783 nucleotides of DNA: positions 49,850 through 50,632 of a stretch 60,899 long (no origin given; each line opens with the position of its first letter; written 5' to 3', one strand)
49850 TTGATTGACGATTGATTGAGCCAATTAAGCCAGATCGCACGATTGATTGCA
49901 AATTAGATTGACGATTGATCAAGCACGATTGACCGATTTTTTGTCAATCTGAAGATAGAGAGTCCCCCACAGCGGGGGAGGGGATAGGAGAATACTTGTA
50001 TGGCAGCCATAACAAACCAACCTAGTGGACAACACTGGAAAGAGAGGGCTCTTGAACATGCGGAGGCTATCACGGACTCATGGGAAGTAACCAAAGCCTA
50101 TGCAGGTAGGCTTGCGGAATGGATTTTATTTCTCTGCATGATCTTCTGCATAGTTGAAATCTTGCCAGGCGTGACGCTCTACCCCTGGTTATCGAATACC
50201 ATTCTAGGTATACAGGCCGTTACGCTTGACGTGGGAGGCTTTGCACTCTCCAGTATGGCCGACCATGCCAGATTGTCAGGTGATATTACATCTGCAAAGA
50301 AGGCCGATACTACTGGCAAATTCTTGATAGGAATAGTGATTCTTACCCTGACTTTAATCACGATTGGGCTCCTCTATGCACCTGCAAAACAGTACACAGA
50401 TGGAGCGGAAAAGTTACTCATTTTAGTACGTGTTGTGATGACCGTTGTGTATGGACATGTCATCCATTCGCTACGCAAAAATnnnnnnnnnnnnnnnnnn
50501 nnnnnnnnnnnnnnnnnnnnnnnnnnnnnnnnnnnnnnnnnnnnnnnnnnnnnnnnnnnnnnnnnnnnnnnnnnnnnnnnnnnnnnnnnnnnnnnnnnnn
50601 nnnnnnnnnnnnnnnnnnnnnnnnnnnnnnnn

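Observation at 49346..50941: Ten-copy GATTGA array flanked by two membrane-anchored HTH proteins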

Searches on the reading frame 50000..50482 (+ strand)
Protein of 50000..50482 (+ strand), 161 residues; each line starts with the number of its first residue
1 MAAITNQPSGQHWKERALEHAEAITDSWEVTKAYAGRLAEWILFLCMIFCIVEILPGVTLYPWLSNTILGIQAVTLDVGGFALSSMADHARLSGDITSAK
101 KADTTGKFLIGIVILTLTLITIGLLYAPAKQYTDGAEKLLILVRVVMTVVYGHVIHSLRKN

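Call 93: search_protein_representatives(alignment_id=A4)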
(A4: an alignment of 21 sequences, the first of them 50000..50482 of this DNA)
Query: 21 sequences, 159 profile positions. Proteins with E-value up to 0.001 (for the whole library): 343; up to 1e-10: 291; up to 1e-30: 118. The best 150 are listed.
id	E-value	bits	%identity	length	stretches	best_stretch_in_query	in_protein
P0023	4.0e-75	267.3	-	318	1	4-158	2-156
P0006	8.1e-75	266.3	-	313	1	4-158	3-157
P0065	1.0e-74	266.0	-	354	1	5-158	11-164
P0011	1.2e-74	265.8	-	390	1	10-158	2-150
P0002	2.4e-74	264.8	-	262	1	3-158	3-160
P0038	7.5e-74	263.2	-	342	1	3-158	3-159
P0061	8.7e-74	263.0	-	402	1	4-158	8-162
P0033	1.2e-73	262.5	-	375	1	5-159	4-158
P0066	1.8e-73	261.9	-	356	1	4-158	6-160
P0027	3.2e-73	261.1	-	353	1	10-158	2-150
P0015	5.6e-73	260.3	-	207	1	5-158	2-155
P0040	8.6e-73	259.7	-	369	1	4-158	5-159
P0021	4.3e-71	254.2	-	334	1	16-158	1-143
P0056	3.9e-70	251.1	-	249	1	6-158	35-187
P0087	1.3e-69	249.4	-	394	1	1-158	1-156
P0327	1.1e-29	119.7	-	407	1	6-158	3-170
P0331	2.7e-28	115.1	-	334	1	13-158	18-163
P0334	6.8e-28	113.8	-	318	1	17-158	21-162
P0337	1.6e-27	112.7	-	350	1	17-157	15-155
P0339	2.4e-27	112.1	-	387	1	11-157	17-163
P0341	4.5e-27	111.2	-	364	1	8-158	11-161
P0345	1.4e-26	109.6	-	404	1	18-156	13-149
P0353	4.5e-25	104.7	-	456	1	17-158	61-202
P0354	1.0e-24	103.5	-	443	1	17-158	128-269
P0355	3.0e-24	102.0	-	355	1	8-158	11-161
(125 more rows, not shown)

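Call 94: list_cluster_members(proteins=[P0327, P0331, P0334, P0337, P0339, P0341, P0345, P0353, P0354, P0355])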
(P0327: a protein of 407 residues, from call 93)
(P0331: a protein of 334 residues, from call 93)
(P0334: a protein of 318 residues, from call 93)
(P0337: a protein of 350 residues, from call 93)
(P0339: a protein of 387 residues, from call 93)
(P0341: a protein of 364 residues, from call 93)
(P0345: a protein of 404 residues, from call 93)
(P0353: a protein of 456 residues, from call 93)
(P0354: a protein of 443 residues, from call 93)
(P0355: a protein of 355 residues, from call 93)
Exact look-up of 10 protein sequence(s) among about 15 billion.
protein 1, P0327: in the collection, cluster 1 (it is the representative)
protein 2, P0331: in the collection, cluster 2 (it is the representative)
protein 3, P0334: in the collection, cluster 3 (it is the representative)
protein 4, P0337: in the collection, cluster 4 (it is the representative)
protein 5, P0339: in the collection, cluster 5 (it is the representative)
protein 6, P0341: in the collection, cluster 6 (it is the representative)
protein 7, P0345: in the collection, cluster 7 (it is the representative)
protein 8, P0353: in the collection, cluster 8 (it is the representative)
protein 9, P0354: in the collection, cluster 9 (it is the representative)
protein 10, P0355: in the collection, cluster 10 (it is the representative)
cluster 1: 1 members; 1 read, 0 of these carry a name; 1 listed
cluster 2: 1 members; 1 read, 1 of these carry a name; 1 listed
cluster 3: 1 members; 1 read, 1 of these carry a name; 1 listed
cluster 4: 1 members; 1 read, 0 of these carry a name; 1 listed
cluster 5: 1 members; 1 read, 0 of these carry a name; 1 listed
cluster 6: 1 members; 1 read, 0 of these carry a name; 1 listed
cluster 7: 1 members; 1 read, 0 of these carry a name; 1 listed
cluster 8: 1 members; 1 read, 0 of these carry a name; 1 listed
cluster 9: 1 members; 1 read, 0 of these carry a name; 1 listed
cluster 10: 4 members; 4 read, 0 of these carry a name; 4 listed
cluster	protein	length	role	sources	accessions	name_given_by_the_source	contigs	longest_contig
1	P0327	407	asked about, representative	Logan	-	-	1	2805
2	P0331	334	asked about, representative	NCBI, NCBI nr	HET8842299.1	MAG TPA: hypothetical protein VFN35_12580 [Ktedonobacteraceae bacterium] | hypothetical protein [Ktedonobacteraceae bacterium]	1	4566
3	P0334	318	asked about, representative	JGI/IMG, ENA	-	hypothetical protein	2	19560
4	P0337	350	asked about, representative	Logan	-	-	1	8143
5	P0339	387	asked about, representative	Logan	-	-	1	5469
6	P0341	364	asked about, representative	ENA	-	-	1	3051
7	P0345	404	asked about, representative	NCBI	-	-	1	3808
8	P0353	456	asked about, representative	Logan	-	-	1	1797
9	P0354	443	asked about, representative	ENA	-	-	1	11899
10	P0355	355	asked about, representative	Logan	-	-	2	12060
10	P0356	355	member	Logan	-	-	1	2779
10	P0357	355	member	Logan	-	-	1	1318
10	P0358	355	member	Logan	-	-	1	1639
